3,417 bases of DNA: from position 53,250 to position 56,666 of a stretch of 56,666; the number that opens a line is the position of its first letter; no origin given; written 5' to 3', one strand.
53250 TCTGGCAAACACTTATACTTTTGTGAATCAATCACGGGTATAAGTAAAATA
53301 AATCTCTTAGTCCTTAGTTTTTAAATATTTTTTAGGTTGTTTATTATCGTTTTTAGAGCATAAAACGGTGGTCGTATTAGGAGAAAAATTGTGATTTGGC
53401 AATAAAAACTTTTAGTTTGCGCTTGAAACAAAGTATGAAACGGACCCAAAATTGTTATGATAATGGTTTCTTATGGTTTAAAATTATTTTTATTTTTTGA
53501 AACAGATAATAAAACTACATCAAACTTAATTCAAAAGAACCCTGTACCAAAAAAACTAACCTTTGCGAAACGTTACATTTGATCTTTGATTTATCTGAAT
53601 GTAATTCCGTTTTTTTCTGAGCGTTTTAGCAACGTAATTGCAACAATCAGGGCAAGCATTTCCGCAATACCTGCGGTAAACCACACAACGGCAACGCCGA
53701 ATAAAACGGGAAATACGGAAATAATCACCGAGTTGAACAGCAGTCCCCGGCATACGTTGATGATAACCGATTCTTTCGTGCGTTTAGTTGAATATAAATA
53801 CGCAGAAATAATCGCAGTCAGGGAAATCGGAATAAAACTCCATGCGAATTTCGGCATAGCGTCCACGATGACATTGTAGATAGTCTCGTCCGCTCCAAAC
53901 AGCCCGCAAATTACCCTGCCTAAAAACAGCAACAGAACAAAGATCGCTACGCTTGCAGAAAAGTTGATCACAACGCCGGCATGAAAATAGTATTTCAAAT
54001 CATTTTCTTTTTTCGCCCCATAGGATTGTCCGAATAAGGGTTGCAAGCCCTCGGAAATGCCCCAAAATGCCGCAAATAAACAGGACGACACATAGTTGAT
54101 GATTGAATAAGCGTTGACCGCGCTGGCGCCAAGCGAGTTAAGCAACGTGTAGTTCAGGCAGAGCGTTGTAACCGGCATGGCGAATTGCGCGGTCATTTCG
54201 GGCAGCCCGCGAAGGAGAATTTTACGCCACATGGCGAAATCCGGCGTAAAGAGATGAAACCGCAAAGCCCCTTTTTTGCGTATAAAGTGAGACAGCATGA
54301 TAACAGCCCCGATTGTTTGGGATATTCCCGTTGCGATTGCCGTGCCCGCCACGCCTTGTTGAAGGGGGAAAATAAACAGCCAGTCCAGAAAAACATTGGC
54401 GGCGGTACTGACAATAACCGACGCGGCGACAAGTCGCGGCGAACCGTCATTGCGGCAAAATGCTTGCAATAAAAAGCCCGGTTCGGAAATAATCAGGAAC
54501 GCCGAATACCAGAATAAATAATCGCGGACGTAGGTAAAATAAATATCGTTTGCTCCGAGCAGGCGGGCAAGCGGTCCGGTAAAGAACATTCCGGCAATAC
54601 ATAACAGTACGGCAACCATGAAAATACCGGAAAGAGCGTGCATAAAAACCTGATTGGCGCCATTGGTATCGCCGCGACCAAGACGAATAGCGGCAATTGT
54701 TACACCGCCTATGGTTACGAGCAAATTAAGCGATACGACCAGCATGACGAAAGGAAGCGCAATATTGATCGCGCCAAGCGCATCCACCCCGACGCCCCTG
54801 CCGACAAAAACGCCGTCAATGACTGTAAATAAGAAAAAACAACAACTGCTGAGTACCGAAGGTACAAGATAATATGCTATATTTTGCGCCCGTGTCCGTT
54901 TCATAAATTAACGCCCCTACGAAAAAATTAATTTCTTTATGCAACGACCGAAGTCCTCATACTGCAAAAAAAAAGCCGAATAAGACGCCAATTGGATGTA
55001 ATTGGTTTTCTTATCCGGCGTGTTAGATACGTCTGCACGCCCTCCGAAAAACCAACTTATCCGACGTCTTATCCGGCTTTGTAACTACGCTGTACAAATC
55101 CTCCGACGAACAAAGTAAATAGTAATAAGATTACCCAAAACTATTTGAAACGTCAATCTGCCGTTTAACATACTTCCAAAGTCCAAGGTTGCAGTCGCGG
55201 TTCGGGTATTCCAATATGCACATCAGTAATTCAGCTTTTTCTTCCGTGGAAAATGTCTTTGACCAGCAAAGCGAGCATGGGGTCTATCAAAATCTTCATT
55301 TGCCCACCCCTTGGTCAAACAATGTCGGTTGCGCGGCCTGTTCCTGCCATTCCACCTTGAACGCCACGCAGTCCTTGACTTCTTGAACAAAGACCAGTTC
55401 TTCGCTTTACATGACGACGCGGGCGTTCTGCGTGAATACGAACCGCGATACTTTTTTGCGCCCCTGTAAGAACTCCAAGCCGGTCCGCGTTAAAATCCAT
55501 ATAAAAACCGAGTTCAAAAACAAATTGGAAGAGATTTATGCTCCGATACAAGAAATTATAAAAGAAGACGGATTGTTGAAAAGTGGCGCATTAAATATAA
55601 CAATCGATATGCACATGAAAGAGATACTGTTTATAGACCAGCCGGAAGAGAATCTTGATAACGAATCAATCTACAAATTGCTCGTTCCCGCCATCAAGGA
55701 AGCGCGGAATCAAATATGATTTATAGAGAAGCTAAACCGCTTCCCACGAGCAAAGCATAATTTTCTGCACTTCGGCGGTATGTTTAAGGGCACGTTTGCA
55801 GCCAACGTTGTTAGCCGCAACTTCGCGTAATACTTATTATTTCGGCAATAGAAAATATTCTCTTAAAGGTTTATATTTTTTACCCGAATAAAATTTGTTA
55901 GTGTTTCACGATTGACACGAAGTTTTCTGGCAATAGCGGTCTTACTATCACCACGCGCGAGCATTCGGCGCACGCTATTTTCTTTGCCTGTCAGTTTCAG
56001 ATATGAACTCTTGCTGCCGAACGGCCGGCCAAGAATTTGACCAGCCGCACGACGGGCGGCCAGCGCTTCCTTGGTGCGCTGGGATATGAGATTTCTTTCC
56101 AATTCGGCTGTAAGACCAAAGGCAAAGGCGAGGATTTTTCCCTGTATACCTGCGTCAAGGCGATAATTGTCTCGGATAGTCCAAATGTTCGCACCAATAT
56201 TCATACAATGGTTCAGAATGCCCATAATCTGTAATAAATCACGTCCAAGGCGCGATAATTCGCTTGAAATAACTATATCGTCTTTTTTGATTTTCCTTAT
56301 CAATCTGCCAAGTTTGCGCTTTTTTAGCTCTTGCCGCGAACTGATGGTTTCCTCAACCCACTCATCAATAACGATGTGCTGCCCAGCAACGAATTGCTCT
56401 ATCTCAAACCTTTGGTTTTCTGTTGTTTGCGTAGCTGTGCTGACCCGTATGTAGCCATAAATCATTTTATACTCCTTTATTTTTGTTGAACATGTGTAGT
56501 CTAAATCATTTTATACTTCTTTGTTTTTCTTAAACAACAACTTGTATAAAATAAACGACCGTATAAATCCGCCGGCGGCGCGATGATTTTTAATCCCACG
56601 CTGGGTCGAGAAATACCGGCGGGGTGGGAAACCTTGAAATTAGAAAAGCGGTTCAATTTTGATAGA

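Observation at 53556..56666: GC-rich 3.1-kb segment encoding a MATE transporter and a serine recombinase: candidate mobile islet or foreign DNA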

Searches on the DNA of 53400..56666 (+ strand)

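Call 15: search_dna_similar(query=window:53400-56666:+, collection=plasmids, mode=distant, max_rows=15)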
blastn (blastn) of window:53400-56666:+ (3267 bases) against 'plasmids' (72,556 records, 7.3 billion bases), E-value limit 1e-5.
Records with a match: 1; places in all: 1; records where one place covers at least 80% of the query: 0.
Best place of each record, by identity: 60-80% 1.
By first word of the organism name: Prevotella 1.
By predicted mobility (MOB-suite, as given by PLSDB): non-mobilizable 1.
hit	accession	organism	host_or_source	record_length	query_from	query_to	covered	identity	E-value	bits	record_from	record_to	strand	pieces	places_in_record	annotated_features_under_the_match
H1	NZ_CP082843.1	Prevotella nigrescens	-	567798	2660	3069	13%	66.7%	4e-18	102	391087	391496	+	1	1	master DNA invertase Mpi family serine-type recombinase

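Call 46: search_rna_families(sources=[L002, L003], threshold=evalue, max_evalue=10, show_alignments=3)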
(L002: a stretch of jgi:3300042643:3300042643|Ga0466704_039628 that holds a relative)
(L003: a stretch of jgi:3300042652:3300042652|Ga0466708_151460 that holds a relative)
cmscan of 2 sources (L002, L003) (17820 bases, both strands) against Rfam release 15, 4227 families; matches with E-value up to 10: 2.
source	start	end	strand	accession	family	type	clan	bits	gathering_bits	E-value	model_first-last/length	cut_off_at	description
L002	1890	1991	-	RF01812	Pxr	Gene; sRNA;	-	24.4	80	1.2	1-109/109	no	Pxr regulatory sRNA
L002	3543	3583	+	RF02094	mir-1803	Gene; miRNA;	-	20.8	95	8.1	1-76/76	no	mir-1803 microRNA precursor microRNA precursor family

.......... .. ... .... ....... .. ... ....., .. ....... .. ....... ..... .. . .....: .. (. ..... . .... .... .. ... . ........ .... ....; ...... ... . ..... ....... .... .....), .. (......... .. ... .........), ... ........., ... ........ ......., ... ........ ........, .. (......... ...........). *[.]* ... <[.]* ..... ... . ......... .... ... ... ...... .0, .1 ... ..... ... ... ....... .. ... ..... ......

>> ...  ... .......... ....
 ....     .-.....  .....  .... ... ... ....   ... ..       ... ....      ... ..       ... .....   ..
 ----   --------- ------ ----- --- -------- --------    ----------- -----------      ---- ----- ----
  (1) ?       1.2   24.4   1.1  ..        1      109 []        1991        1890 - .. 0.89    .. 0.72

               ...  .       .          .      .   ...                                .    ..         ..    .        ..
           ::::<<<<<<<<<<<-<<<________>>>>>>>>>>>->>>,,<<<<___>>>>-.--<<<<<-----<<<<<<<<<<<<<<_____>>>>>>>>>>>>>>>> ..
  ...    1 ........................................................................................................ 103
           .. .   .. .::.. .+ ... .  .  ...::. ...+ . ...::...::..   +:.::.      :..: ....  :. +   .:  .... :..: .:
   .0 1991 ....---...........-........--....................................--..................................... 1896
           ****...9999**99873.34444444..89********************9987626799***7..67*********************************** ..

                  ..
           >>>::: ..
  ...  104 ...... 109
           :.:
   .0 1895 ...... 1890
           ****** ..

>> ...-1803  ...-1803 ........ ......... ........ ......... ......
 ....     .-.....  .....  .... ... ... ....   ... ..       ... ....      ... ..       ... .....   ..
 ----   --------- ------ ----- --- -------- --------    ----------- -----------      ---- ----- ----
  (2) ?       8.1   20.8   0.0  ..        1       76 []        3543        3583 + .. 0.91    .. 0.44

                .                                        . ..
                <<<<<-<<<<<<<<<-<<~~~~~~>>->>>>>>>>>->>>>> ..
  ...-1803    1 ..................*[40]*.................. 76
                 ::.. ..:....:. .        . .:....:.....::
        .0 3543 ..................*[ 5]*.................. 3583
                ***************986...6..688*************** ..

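Call 57: search_dna_similar(query=L003:1925-2092:+, collection=plasmids, mode=distant, max_evalue=0.01, max_rows=20)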
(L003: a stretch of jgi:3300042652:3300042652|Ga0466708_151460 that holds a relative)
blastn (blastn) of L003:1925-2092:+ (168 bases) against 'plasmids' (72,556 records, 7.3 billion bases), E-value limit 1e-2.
No match.

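Call 80: build_rna_model(alignment_id=A3, structure=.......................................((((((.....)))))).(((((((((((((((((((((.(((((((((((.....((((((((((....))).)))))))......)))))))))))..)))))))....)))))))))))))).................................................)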
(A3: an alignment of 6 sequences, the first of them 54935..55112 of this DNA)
Model R1 built from alignment A3 (6 sequences, 213 columns); structure: as given.
model positions 168; base pairs 48; branch points 1; effective number of sequences 1.39; information 0.59 bits per position. Calibrated on 0.2 Mb of random sequence (short: E-values are rough).
structure used (alignment columns):
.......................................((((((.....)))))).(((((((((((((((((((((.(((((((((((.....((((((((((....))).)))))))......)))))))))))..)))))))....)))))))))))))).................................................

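Call 81: search_with_rna_model(model_id=R1, sources=[window, L002, L003, L004, L006, L007, L010, L011, L012, L014, L015, L017, L018, L019, L020, L021, L022, L023, L024, L025, L026, L027, L028, L029, L030, L031, L032, L033, L034, L035, L036, L037, L039, L040, L041, L042, L043, L044, L045, L046, L047, L048, L049, L050, L051, L052, L053, L055, L057, L058, L059, L060, L061, L062, L063, L064, L066, L067, L068, L069, L070, L071, L072, L074, L075, L076, L078, L079, L080, L081, L082, L083, L084, L085, L086, L087, L088, L093, L094, L095, L096, L097, L098], max_evalue=1)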
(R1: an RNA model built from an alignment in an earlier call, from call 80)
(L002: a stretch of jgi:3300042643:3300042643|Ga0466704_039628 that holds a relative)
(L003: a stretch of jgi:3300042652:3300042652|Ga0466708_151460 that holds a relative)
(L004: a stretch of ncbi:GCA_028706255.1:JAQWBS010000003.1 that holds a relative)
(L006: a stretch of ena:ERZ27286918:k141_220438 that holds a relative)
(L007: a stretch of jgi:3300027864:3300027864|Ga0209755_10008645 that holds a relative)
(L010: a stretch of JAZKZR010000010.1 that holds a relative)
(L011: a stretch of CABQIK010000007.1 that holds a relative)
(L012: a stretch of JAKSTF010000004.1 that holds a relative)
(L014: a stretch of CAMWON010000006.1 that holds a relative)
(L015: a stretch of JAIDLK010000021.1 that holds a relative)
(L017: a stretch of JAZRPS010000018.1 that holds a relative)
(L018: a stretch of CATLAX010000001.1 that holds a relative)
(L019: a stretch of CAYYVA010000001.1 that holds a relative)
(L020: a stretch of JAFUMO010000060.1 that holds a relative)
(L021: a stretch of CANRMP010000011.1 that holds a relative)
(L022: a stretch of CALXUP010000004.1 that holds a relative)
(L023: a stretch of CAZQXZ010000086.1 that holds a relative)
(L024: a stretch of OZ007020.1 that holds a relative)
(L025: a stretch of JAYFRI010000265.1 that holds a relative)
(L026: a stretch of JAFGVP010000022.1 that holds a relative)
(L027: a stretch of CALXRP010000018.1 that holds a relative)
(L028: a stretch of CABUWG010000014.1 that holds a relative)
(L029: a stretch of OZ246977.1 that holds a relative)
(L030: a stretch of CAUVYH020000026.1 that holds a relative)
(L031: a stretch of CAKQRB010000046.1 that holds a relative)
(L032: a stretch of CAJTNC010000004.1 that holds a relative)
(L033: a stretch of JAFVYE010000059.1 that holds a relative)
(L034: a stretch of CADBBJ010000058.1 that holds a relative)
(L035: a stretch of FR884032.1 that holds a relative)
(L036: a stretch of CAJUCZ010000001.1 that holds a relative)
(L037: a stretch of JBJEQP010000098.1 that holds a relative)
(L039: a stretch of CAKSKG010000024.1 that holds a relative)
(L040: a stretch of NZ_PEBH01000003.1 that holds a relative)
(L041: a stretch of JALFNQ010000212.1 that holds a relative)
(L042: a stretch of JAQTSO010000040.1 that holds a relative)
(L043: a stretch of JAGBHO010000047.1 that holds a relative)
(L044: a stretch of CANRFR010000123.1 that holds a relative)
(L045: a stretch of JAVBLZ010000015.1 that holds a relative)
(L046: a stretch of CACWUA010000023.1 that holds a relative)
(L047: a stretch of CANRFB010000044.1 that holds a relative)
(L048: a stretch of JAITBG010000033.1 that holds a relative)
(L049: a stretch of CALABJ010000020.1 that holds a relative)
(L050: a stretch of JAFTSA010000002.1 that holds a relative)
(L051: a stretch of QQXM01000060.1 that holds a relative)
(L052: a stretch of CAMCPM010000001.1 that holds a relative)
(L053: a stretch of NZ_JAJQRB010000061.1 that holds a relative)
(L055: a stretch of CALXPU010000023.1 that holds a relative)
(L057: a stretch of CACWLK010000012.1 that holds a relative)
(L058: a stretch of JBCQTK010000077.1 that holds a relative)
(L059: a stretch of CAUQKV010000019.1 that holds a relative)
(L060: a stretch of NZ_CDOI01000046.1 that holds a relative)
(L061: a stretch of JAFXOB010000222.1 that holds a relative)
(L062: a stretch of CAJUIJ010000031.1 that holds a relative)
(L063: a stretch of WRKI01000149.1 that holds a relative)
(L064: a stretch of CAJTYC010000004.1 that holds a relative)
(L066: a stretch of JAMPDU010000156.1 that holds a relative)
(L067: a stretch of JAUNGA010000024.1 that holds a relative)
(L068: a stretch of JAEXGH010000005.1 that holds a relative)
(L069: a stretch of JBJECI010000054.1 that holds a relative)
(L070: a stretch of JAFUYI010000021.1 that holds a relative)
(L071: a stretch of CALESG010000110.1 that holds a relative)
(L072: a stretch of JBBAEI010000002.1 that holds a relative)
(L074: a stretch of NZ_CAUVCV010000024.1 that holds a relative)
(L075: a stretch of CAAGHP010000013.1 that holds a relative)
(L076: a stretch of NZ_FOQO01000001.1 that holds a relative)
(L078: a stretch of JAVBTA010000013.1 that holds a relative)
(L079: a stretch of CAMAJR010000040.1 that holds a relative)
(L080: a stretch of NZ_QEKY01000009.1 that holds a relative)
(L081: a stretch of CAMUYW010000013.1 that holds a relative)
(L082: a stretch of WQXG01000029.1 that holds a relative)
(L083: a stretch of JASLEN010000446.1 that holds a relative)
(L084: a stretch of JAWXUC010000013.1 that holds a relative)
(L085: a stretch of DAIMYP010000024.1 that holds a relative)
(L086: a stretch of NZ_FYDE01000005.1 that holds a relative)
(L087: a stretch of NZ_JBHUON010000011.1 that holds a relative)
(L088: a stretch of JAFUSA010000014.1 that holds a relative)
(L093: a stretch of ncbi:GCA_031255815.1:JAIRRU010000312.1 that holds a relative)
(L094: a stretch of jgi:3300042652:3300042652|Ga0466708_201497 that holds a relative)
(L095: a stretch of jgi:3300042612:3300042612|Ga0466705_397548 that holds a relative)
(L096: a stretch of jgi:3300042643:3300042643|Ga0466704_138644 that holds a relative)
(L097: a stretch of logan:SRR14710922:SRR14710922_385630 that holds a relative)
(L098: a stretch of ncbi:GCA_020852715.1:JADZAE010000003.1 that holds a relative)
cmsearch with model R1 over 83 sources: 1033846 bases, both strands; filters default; matches with E-value up to 1: 12.
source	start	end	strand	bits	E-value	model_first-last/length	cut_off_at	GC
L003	1921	2088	+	185.2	9e-47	1-168/168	no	0.5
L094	5845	6012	+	184.6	1.3e-46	1-168/168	no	0.5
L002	3350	3515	+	163.9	5.3e-41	1-168/168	no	0.51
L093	4825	4992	+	163.1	8.7e-41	1-168/168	no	0.6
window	54959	55120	-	155.3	1.1e-38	1-168/168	no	0.43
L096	427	595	+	154.7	1.6e-38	1-168/168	no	0.49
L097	135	303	+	154.7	1.6e-38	1-168/168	no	0.49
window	54933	55102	+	27.4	0.00043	1-168/168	no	0.44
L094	5863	6026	-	22.4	0.0098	1-168/168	no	0.49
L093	4850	5007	-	21.8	0.014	1-168/168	no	0.61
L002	3373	3534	-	19.3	0.065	1-168/168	no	0.52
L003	1939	2103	-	19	0.08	1-168/168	no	0.52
